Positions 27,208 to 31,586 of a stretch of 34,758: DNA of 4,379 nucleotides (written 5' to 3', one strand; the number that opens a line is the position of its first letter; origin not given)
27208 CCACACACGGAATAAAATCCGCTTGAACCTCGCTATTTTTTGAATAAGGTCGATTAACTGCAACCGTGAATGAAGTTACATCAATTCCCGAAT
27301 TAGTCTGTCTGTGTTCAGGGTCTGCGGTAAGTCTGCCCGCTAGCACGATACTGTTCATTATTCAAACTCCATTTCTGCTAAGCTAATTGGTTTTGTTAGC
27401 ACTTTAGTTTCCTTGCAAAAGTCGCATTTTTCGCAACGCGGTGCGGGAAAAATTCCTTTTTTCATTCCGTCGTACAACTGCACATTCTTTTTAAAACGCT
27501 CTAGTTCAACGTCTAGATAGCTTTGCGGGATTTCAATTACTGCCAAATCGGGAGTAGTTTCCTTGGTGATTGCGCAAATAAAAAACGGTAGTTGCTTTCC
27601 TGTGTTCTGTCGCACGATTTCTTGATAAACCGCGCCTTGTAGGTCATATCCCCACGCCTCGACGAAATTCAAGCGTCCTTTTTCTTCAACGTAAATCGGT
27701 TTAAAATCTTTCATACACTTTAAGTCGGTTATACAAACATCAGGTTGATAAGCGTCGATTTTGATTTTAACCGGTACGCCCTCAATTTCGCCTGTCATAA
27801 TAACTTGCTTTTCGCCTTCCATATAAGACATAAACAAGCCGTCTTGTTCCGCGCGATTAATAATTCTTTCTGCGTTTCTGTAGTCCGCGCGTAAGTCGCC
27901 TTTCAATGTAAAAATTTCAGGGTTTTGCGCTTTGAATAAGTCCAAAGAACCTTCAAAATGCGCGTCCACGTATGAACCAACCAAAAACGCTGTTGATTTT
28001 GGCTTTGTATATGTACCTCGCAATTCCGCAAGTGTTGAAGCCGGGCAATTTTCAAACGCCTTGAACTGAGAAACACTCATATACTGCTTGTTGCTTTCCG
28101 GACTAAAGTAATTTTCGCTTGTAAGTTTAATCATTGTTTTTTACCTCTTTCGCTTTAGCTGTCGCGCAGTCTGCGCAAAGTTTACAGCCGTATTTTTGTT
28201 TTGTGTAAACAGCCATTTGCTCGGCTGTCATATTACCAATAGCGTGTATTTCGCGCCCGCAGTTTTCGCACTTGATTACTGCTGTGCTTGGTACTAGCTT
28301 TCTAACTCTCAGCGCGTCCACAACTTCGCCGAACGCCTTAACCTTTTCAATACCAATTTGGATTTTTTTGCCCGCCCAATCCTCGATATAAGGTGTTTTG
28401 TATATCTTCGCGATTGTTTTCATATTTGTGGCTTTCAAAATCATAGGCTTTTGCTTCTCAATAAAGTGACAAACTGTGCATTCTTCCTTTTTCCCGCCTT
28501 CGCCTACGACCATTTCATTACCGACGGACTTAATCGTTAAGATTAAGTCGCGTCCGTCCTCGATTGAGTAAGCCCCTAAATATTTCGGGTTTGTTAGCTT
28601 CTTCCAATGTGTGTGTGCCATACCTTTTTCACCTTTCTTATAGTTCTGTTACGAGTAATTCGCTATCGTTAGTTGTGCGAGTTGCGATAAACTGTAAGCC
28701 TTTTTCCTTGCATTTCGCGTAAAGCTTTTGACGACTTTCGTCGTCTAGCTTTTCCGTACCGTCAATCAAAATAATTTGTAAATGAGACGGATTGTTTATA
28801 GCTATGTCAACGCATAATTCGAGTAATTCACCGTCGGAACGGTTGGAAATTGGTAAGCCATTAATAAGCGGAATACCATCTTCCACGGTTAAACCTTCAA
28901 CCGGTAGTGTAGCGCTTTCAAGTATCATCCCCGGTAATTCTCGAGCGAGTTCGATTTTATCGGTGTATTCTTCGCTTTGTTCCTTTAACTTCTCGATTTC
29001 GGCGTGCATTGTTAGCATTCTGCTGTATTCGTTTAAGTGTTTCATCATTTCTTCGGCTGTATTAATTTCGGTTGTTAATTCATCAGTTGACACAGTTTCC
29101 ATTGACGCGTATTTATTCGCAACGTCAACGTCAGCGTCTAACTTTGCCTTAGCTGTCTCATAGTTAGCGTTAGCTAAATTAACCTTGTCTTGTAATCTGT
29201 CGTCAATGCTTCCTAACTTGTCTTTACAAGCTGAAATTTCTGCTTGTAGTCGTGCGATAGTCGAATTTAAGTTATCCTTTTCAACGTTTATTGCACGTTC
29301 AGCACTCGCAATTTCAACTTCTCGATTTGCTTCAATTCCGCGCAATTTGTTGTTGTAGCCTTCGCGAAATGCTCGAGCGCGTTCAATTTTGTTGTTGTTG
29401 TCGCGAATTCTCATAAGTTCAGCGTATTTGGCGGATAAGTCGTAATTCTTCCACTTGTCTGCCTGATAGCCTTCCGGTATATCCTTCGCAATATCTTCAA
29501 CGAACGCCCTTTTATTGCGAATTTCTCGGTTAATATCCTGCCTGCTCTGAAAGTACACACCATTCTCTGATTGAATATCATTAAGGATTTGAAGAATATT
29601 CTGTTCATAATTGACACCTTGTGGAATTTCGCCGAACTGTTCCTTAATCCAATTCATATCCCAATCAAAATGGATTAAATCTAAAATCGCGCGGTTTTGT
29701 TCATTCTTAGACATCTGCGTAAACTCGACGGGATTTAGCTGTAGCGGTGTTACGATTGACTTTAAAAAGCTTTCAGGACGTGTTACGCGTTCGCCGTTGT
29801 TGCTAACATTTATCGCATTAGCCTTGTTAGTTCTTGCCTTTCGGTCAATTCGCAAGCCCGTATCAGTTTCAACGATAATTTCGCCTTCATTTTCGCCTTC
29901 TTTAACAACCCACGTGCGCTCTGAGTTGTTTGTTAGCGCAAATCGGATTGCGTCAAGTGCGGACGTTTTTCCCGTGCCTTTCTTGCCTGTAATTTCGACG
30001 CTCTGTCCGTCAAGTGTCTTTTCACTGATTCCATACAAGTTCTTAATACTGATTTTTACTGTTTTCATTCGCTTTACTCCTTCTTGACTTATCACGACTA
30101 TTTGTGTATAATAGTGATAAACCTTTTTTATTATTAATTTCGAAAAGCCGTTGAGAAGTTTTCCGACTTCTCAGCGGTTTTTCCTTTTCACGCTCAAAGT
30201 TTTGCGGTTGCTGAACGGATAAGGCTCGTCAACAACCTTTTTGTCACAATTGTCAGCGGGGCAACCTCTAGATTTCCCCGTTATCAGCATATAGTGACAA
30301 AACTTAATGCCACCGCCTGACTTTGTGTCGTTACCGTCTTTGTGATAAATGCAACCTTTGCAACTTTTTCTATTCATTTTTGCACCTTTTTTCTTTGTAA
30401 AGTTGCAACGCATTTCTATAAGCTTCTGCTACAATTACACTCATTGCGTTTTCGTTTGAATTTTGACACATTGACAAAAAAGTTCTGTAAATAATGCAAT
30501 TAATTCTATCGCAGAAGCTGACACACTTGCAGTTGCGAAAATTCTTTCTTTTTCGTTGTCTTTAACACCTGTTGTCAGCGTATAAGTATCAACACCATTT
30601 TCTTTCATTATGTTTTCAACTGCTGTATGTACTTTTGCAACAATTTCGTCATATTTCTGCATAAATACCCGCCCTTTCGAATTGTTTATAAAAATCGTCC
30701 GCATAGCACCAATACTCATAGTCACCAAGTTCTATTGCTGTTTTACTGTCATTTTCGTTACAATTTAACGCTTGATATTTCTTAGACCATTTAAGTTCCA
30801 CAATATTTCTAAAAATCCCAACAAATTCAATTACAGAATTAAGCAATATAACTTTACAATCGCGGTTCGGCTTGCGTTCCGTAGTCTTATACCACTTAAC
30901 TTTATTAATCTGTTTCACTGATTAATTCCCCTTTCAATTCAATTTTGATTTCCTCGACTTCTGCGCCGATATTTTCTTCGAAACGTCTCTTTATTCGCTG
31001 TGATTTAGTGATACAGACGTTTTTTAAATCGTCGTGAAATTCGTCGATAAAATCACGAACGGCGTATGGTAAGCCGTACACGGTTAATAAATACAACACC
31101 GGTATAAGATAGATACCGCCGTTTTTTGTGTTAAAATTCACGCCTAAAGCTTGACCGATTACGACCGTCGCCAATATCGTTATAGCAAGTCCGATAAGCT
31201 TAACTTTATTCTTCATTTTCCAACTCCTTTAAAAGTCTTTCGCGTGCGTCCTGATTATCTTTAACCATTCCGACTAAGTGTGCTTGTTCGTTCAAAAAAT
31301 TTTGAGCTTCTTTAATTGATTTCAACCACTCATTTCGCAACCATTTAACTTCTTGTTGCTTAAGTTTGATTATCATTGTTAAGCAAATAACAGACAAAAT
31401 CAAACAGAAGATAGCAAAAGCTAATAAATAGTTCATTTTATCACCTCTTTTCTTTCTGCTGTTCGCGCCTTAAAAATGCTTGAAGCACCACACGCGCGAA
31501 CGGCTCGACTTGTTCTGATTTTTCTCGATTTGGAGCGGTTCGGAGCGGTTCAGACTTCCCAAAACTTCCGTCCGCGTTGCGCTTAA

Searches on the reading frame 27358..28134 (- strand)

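Call 98: search_protein_families(library=pfam, proteins=[window:27358-28134:-], max_evalue=0.001)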
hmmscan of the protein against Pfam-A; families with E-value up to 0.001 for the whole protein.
window:27358-28134:- (258 aa): 2 families
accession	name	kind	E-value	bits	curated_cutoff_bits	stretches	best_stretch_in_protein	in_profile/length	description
PF12684.13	DUF3799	-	6.6e-71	239.2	26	1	20-243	1-233/233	PDDEXK-like domain of unknown function (DUF3799)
PF12705.13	PDDEXK_1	-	0.00052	20.5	22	0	161-241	156-241/247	PD-(D/E)XK nuclease superfamily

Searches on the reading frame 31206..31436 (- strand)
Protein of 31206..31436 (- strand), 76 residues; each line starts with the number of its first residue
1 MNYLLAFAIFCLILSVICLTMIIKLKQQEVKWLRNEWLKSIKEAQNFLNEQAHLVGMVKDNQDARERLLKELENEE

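Call 11: search_protein_families(library=pfam, proteins=[window:31206-31436:-], max_evalue=0.1)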
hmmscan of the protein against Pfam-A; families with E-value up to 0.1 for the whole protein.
window:31206-31436:- (76 aa): 1 family
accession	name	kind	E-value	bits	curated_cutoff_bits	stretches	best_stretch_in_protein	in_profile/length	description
PF17561.7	TssO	-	0.0096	16.6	29.2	1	6-55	9-61/148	Type VI secretion system, TssO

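Call 12: search_protein_families(library=phrogs, proteins=[window:31206-31436:-], max_evalue=0.1)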
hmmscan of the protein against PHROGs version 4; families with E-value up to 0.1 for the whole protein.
window:31206-31436:- (76 aa): 5 families
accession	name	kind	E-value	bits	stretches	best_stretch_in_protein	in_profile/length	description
phrog_2429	-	moron, auxiliary metabolic gene and host takeover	0.0017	19.6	1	1-63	6-69/82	involved in bacteriocin production or immunity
phrog_6440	-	unknown function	0.028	15.4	1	9-74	5-69/186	-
phrog_31764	-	unknown function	0.05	15.3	1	13-61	5-54/109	-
phrog_9841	-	lysis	0.058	14.6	1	3-74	12-92/120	Rz-like spanin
phrog_20590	-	other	0.063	13.8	1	6-74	9-72/242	peptidase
